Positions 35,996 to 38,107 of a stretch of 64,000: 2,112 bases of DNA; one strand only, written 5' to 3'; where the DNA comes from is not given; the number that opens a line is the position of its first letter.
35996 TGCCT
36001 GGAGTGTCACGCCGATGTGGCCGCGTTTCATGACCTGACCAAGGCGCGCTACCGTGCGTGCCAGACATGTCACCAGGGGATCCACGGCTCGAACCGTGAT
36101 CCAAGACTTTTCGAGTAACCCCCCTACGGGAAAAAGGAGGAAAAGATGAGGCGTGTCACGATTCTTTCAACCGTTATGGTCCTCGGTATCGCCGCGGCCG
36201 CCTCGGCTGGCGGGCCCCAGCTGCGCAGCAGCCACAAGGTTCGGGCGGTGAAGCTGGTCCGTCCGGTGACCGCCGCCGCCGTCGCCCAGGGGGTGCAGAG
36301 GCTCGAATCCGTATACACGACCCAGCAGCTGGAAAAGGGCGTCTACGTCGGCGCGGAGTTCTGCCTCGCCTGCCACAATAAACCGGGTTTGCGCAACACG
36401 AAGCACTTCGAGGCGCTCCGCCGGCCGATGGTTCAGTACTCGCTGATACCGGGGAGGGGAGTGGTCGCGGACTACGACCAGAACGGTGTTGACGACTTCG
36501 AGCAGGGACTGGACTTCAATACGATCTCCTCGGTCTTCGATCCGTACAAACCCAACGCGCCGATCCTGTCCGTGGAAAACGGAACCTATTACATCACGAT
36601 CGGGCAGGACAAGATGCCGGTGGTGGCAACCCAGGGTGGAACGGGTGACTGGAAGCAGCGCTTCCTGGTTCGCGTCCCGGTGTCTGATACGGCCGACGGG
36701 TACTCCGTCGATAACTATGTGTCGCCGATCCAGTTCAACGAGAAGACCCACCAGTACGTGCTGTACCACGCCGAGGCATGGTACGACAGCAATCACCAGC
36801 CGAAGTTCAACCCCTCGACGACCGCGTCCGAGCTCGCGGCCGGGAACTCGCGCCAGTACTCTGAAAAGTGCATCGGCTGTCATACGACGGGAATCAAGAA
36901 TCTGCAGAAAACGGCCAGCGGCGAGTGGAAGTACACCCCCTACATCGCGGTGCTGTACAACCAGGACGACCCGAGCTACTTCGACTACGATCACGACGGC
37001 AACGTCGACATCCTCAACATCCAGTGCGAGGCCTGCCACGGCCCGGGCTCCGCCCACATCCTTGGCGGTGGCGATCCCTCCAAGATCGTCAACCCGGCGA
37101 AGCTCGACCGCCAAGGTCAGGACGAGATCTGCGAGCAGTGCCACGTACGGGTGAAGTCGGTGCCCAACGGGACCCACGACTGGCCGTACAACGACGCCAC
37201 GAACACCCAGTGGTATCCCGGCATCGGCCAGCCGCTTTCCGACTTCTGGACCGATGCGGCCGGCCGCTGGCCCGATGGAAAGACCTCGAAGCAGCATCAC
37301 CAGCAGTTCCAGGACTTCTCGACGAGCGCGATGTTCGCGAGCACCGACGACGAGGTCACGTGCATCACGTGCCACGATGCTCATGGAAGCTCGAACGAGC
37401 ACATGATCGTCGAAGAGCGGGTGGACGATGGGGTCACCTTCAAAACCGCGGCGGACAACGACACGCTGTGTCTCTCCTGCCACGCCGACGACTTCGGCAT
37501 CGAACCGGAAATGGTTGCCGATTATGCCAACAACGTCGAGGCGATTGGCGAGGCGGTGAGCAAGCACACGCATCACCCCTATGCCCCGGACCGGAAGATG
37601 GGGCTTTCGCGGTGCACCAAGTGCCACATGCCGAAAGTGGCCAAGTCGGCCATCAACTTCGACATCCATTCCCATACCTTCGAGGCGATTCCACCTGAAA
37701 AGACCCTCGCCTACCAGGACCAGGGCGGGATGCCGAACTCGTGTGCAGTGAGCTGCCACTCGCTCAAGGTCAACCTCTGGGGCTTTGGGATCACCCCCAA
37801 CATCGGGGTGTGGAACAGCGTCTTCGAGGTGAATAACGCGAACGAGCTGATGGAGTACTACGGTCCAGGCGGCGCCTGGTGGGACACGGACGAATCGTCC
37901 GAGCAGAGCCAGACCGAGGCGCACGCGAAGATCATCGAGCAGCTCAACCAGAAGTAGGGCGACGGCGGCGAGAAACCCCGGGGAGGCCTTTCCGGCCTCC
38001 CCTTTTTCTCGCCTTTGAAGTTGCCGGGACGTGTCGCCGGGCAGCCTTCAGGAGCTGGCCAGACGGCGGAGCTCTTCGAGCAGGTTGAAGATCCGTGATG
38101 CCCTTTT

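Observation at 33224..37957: Porin, decaheme and 7-8-heme gene trio resembling an Mtr/Pcc outer-membrane electron conduit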

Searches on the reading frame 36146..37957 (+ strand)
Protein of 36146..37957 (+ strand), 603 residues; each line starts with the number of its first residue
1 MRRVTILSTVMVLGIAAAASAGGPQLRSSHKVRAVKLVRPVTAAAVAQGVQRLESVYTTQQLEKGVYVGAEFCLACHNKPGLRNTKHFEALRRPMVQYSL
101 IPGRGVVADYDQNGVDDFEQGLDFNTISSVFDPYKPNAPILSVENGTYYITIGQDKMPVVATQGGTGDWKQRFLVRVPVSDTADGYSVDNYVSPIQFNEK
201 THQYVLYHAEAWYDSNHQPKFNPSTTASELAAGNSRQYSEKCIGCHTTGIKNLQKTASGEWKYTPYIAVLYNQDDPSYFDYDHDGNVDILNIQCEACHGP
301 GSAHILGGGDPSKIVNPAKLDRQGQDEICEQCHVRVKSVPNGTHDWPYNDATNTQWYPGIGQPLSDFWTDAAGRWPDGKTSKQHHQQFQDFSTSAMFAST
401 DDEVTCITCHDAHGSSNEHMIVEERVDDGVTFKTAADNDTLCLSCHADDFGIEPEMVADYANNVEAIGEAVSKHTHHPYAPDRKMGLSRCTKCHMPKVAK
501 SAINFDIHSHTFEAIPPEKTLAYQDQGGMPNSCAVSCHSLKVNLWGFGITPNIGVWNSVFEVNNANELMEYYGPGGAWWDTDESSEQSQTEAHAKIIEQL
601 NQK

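Call 4: search_protein_families(library=pfam, proteins=[window:36146-37957:+], max_evalue=1)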
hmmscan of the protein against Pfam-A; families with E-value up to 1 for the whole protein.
window:36146-37957:+ (603 aa): 11 families
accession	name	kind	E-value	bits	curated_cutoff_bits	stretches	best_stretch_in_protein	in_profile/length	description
PF09699.15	Paired_CXXCH_1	-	2e-13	50.2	20.6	2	405-449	8-39/41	Doubled CXXCH motif (Paired_CXXCH_1)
PF22113.1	Mtrc-MtrF_II-IV_dom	-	1.1e-07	32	30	2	233-337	22-131/176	Outer membrane cytochrome MtrC/MtrF-like, domains II/IV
PF14522.11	Cytochrome_C7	-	1.6e-06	28.3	24.8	1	281-337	3-52/67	Cytochrome c7 and related cytochrome c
PF13435.11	Cytochrome_C554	-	1.7e-05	26.1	20.8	1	208-256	9-65/84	Cytochrome c554 and c-prime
PF13442.11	Cytochrome_CBB3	-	0.0015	19.2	27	0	236-262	8-33/68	Cytochrome C oxidase, cbb3-type, subunit III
PF14537.11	Cytochrom_c3_2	-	0.0046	17.8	25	1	402-496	5-66/79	Cytochrome c3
PF22678.1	Cytochrom_c_NrfB-like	-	0.044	14.7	27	0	294-335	1-42/89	Cytochrome c-type protein NrfB-like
PF13517.12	FG-GAP_3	-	0.063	14.3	26.9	0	274-290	44-60/61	FG-GAP-like repeat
PF25700.1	UL128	-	0.12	12.4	25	1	418-482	27-90/167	Cytomegalovirus UL128 protein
PF05495.17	zf-CHY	-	0.19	12.6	31.3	1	397-447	12-63/68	CHY zinc finger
PF01599.25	Ribosomal_S27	-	0.56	10.6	22.3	1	277-301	3-26/44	Ribosomal protein S27a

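Call 5: search_protein_families(library=ncbifam, proteins=[window:36146-37957:+], max_evalue=1)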
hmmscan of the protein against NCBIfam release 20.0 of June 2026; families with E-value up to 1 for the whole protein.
window:36146-37957:+ (603 aa): 7 families
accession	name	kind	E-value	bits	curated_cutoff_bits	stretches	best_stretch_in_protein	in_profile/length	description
NF041028.1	decahem_GSU2203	exception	1.5e-17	63.8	325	3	291-428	67-201/317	GSU2203 family decaheme c-type cytochrome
NF041198.1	UshA_like_PCGU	equivalog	5.2e-13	48.4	275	2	227-334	430-509/519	UshA-like (seleno)protein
TIGR03508.1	decahem_SO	subfamily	3.7e-12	46.3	192.2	1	288-514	31-239/258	DmsE family decaheme c-type cytochrome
TIGR01905.1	paired_CXXCH_1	subfamily_domain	4.4e-08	32.9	25.2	2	405-423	8-26/41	doubled CXXCH domain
NF008659.0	PRK11659.1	equivalog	0.17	11.6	184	2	225-334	32-118/188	cytochrome c nitrite reductase pentaheme subunit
NF045930.1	Cytc6PetJCyano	equivalog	0.73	9.8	135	0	221-253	19-50/110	cytochrome c6 PetJ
TIGR03045.1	PS_II_C550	equivalog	0.74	9.5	177.75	0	479-518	51-90/159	photosystem II cytochrome c-550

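Call 10: find_homologous_proteins(query=window:36146-37957:+)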
Query window:36146-37957:+ (603 aa): 611 proteins with E <= 0.001 among 8000 candidates; the best 120 are listed.
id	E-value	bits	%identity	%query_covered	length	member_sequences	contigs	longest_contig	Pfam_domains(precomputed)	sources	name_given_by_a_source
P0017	0.0e+0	1293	88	100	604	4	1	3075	PF09699.16,PF13435.12,PF14522.12,PF22113.2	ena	-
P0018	3.2e-242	824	59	99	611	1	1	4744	PF09699.16,PF14522.12,PF22113.2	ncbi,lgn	-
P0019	3.7e-238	810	62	89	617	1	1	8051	PF09699.16,PF13435.12,PF14522.12,PF22113.2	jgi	jgi:hypothetical protein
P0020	2.3e-235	801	59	92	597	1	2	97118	PF09699.16,PF13435.12,PF14522.12,PF22113.2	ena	-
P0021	1.3e-234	799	58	98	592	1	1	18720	PF09699.16,PF14537.12,PF13435.12,PF14522.12,PF22113.2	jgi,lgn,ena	-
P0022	2.5e-234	798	62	91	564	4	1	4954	PF09699.16,PF14522.12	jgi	jgi:Formate-dependent nitrite reductase, periplasmic cytochrome c552 subunit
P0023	5.6e-234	797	61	89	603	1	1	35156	PF09699.16,PF13435.12,PF14522.12,PF22113.2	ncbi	-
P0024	7.9e-234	796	59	97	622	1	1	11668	PF09699.16,PF14522.12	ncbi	-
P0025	2.7e-232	791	60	94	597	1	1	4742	PF09699.16,PF14522.12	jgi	-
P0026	7.7e-232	789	59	89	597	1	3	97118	PF09699.16,PF13435.12,PF14522.12,PF22113.2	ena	-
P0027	9.0e-232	789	59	97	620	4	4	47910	PF09699.16,PF13435.12,PF14522.12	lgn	-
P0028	7.9e-231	786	58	99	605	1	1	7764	PF09699.16,PF14522.12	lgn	-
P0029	2.0e-228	778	58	95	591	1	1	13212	PF09699.16,PF14522.12,PF22113.2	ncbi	-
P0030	3.6e-228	777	57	97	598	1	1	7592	PF09699.16,PF13435.12,PF14522.12,PF22113.2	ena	-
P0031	5.4e-227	773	59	93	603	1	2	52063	PF09699.16,PF14522.12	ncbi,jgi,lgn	-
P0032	2.1e-226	771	54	98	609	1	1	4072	PF09699.16,PF13435.12,PF14522.12,PF22113.2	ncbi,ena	-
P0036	6.0e-224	763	56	98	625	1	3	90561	PF09699.16,PF13435.12,PF02335.21,PF14522.12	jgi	-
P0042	3.1e-223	761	59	90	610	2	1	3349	PF09699.16,PF13435.12,PF14522.12,PF22113.2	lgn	-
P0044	4.5e-223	760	60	88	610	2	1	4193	PF09699.16,PF13435.12,PF14522.12,PF22113.2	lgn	-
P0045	8.4e-223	760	60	89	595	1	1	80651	PF09699.16,PF13435.12,PF14522.12,PF22113.2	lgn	-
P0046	1.1e-222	759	60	88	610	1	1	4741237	PF09699.16,PF14522.12,PF22113.2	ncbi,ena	-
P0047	2.1e-222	758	55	96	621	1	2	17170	PF09699.16,PF22678.2,PF14522.12,PF22113.2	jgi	-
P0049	5.0e-222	757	56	95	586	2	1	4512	PF09699.16,PF13435.12,PF13442.12,PF14522.12,PF22113.2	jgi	jgi:hypothetical protein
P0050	9.4e-222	756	57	95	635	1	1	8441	PF09699.16,PF14522.12,PF22113.2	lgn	-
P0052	2.4e-221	755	55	98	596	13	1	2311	PF09699.16,PF13435.12,PF02335.21,PF14522.12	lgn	-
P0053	2.9e-221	754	54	97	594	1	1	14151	PF09699.16,PF14522.12,PF22113.2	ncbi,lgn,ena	-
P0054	5.1e-221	754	56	97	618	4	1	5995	PF09699.16,PF13435.12,PF14522.12,PF22113.2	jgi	-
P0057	8.8e-220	750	56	98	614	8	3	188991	PF09699.16,PF13435.12,PF02335.21,PF14522.12,PF22113.2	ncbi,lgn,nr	ncbi:MAG: hypothetical protein DIJKHBIC_00517 [Thermoanaerobaculia bacterium]|nr:hypothetical protei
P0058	2.2e-219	748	56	98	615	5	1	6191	PF09699.16,PF14522.12,PF22113.2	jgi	jgi:hypothetical protein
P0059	4.8e-219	747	60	88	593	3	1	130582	PF09699.16,PF13435.12,PF14522.12,PF22113.2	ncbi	-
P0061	5.2e-219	747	55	98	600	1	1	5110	PF09699.16,PF13435.12,PF02335.21,PF14522.12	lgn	-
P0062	1.7e-218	745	57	89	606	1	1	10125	PF09699.16,PF14522.12,PF22113.2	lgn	-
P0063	1.8e-218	745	59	88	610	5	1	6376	PF09699.16,PF13435.12,PF14522.12,PF22113.2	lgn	-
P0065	2.7e-218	745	55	96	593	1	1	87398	PF09699.16,PF14537.12,PF13435.12,PF14522.12,PF22113.2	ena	-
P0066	2.8e-218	745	56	97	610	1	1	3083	PF09699.16,PF14522.12,PF22113.2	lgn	-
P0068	1.0e-217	743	57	89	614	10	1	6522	PF09699.16,PF13435.12,PF14522.12,PF22113.2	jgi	jgi:hypothetical protein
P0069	3.2e-217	741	58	90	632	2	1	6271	PF09699.16,PF14522.12,PF22113.2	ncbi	-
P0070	3.5e-217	741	57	97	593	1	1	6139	PF09699.16,PF13435.12,PF02335.21,PF14522.12,PF22113.2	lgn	-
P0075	6.7e-215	733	55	93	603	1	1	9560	PF09699.16,PF14522.12,PF22113.2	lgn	-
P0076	1.1e-214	733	57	94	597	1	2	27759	PF09699.16,PF13435.12,PF14522.12,PF22113.2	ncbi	-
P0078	2.6e-214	732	55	92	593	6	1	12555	PF09699.16,PF13435.12,PF14522.12,PF22113.2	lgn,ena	-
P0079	3.2e-214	731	54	97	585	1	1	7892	PF09699.16,PF22678.2,PF14522.12,PF22113.2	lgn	-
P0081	7.0e-214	730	53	97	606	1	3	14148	PF09699.16,PF13435.12,PF14522.12,PF22113.2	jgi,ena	jgi:hypothetical protein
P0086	5.6e-212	724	56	92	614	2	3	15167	PF09699.16,PF14537.12,PF14522.12,PF22113.2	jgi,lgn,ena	-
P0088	1.6e-211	722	54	97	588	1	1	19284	PF09699.16,PF14522.12,PF22113.2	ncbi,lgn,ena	-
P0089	2.6e-211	722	55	97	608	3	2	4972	PF09699.16,PF14522.12,PF22113.2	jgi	jgi:hypothetical protein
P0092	1.0e-210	720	53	98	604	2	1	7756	PF09699.16,PF13435.12,PF14522.12,PF22113.2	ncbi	-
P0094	1.9e-210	719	56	93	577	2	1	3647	PF09699.16,PF14537.12,PF13435.12,PF02335.21,PF14522.12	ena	-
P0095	1.9e-210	719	55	96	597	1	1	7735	PF09699.16,PF13435.12,PF14522.12,PF22113.2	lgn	-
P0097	6.7e-210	717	56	90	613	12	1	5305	PF09699.16,PF13435.12,PF14522.12,PF22113.2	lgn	-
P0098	2.3e-209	715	56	90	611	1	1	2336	PF09699.16,PF22678.2,PF14522.12,PF22113.2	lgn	-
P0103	4.8e-209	714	54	92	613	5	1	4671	PF09699.16,PF14537.12,PF13435.12,PF22678.2,PF14522.12,PF22113.2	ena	-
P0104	6.6e-209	714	55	98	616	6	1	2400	PF09699.16,PF02335.21,PF14522.12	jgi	jgi:cytochrome c1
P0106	6.9e-209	714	56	88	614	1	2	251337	PF09699.16,PF14537.12,PF13435.12,PF14522.12,PF22113.2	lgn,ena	-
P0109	4.5e-208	711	53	95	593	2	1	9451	PF09699.16,PF13435.12,PF14522.12,PF22113.2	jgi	jgi:hypothetical protein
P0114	2.3e-207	709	54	97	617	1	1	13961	PF13435.12,PF02335.21,PF14522.12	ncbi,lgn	ncbi:MAG: ammonia-forming cytochrome c nitrite reductase subunit c552 [Thermoanaerobaculales bacteri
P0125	9.1e-205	700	53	97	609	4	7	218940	PF09699.16,PF02335.21,PF14522.12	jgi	jgi:hypothetical protein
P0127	7.9e-204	697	52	96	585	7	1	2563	PF09699.16,PF13435.12,PF14522.12,PF22113.2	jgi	-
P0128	3.0e-203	695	53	95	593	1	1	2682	PF09699.16,PF13435.12,PF14522.12,PF22113.2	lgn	-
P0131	2.5e-202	692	55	89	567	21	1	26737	PF09699.16,PF13435.12,PF14522.12,PF22113.2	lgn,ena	-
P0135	2.5e-200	685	51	96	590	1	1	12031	PF09699.16,PF13442.12,PF14522.12,PF22113.2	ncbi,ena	-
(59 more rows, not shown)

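Call 14: find_encoding_contigs(protein=P0046, flank=8000, max_places=2)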
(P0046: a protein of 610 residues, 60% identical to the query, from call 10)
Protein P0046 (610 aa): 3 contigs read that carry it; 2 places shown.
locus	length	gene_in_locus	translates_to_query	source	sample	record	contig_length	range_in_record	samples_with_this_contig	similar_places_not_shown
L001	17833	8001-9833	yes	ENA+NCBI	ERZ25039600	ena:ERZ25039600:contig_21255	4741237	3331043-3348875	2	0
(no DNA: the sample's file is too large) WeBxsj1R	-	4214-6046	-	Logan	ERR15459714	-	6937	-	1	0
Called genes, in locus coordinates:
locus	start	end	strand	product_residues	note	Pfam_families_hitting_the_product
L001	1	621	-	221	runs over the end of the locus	PF01750:HycI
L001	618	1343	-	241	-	PF01292:Ni_hydr_CYTB, PF14358:DUF4405 (faint)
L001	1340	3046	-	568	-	PF27537:HoxH (weak), PF00374:NiFeSe_Hases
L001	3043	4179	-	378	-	PF01058:Oxidored_q6, PF14720:NiFe_hyd_SSU_C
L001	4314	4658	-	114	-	-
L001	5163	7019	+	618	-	-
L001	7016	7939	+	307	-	PF14522:Cytochrome_C7 (faint), PF14537:Cytochrom_c3_2 (faint), PF02085:Cytochrom_CIII (faint), PF09699:Paired_CXXCH_1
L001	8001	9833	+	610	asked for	PF22113:Mtrc-MtrF_II-IV_dom (faint), PF09699:Paired_CXXCH_1 (faint), PF14522:Cytochrome_C7 (faint)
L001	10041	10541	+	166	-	PF00355:Rieske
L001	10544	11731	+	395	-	PF00033:Cytochrome_B, PF14358:DUF4405 (weak), PF13631:Cytochrom_B_N_2, PF00032:Cytochrom_B_C (weak)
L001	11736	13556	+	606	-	PF02085:Cytochrom_CIII (faint), PF09699:Paired_CXXCH_1 (faint), PF14522:Cytochrome_C7 (faint), PF14537:Cytochrom_c3_2 (faint), PF22113:Mtrc-MtrF_II-IV_dom (faint), PF22678:Cytochrom_c_NrfB-like (faint)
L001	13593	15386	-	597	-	-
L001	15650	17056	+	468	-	PF03264:Cytochrom_NNT (faint), PF14522:Cytochrome_C7 (faint), PF02085:Cytochrom_CIII (faint), PF14537:Cytochrom_c3_2 (faint), PF09699:Paired_CXXCH_1 (weak)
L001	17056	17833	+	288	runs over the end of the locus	PF01292:Ni_hydr_CYTB (faint)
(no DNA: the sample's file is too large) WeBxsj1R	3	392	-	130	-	?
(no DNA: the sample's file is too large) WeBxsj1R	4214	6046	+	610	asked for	PF22113:Mtrc-MtrF_II-IV_dom (faint), PF09699:Paired_CXXCH_1 (faint), PF14522:Cytochrome_C7 (faint)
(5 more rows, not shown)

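Call 15: find_encoding_contigs(protein=P0057, flank=8000, max_places=2)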
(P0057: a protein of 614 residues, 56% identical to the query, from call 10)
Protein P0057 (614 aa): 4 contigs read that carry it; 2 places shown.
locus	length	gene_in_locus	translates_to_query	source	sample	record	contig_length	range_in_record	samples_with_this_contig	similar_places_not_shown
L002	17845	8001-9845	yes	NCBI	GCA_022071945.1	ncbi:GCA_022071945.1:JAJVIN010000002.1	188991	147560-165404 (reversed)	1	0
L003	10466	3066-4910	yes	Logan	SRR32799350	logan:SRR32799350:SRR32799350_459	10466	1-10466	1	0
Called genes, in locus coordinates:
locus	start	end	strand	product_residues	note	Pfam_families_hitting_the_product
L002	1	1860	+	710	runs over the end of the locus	PF00662:Proton_antipo_N, PF00361:Proton_antipo_M, PF01010:Proton_antipo_C (weak)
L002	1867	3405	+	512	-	PF00361:Proton_antipo_M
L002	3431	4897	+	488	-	PF00361:Proton_antipo_M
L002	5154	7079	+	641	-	-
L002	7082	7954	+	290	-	PF14537:Cytochrom_c3_2 (faint), PF14522:Cytochrome_C7 (faint), PF09699:Paired_CXXCH_1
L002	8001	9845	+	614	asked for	PF22113:Mtrc-MtrF_II-IV_dom (faint), PF14522:Cytochrome_C7 (faint), PF13435:Cytochrome_C554 (faint), PF02335:Cytochrom_C552 (weak), PF09699:Paired_CXXCH_1 (weak)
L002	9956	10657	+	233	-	PF00072:Response_reg, PF00486:Trans_reg_C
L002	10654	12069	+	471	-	PF00512:HisKA, PF02518:HATPase_c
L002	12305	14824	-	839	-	PF00069:Pkinase, PF01636:APH (faint), PF03109:ABC1 (faint), PF07714:PK_Tyr_Ser-Thr, PF07719:TPR_2 (faint), PF13181:TPR_8 (faint), PF00515:TPR_1 (faint), PF13428:TPR_14 (faint), +1 more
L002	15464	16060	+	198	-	PF05685:Uma2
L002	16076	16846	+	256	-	PF11340:DUF3142 (weak)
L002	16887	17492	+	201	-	PF00578:AhpC-TSA, PF08534:Redoxin, PF13905:Thioredoxin_8 (weak)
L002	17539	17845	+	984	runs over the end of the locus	PF00069:Pkinase, PF07714:PK_Tyr_Ser-Thr, PF00515:TPR_1 (faint), PF07719:TPR_2 (faint), PF13181:TPR_8 (faint), PF13374:TPR_10 (faint), PF13424:TPR_12 (faint)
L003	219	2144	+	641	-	-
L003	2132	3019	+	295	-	PF14522:Cytochrome_C7 (faint), PF14537:Cytochrom_c3_2 (faint), PF09699:Paired_CXXCH_1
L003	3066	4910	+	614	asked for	PF22113:Mtrc-MtrF_II-IV_dom (faint), PF14522:Cytochrome_C7 (faint), PF13435:Cytochrome_C554 (faint), PF02335:Cytochrom_C552 (weak), PF09699:Paired_CXXCH_1 (weak)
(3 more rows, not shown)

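Call 22: search_solved_structures(query=window:36146-37957:+, max_evalue=1, show_alignments=2)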
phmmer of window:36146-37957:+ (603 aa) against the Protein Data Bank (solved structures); distinct sequences matched with E-value up to 1: 6.
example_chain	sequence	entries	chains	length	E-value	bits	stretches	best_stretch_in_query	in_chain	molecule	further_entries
6i5b_A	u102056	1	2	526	0.00026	23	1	291-538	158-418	Uncharacterized protein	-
6r2q_A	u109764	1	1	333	0.00098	21.1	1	289-421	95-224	Cystathionine beta-synthase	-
6qvm_A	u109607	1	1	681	0.044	15.6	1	292-497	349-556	Multiheme cytochrome cf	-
6lod_A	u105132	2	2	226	0.27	13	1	226-299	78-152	MULTIHEME_CYTC domain-containing protein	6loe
8uf3_A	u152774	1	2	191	0.41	12.4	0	293-333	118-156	Cytochrome C4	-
1ofw_A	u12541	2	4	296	0.62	11.8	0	399-448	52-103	NINE-HEME CYTOCHROME C | NINE HEME CYTOCHROME C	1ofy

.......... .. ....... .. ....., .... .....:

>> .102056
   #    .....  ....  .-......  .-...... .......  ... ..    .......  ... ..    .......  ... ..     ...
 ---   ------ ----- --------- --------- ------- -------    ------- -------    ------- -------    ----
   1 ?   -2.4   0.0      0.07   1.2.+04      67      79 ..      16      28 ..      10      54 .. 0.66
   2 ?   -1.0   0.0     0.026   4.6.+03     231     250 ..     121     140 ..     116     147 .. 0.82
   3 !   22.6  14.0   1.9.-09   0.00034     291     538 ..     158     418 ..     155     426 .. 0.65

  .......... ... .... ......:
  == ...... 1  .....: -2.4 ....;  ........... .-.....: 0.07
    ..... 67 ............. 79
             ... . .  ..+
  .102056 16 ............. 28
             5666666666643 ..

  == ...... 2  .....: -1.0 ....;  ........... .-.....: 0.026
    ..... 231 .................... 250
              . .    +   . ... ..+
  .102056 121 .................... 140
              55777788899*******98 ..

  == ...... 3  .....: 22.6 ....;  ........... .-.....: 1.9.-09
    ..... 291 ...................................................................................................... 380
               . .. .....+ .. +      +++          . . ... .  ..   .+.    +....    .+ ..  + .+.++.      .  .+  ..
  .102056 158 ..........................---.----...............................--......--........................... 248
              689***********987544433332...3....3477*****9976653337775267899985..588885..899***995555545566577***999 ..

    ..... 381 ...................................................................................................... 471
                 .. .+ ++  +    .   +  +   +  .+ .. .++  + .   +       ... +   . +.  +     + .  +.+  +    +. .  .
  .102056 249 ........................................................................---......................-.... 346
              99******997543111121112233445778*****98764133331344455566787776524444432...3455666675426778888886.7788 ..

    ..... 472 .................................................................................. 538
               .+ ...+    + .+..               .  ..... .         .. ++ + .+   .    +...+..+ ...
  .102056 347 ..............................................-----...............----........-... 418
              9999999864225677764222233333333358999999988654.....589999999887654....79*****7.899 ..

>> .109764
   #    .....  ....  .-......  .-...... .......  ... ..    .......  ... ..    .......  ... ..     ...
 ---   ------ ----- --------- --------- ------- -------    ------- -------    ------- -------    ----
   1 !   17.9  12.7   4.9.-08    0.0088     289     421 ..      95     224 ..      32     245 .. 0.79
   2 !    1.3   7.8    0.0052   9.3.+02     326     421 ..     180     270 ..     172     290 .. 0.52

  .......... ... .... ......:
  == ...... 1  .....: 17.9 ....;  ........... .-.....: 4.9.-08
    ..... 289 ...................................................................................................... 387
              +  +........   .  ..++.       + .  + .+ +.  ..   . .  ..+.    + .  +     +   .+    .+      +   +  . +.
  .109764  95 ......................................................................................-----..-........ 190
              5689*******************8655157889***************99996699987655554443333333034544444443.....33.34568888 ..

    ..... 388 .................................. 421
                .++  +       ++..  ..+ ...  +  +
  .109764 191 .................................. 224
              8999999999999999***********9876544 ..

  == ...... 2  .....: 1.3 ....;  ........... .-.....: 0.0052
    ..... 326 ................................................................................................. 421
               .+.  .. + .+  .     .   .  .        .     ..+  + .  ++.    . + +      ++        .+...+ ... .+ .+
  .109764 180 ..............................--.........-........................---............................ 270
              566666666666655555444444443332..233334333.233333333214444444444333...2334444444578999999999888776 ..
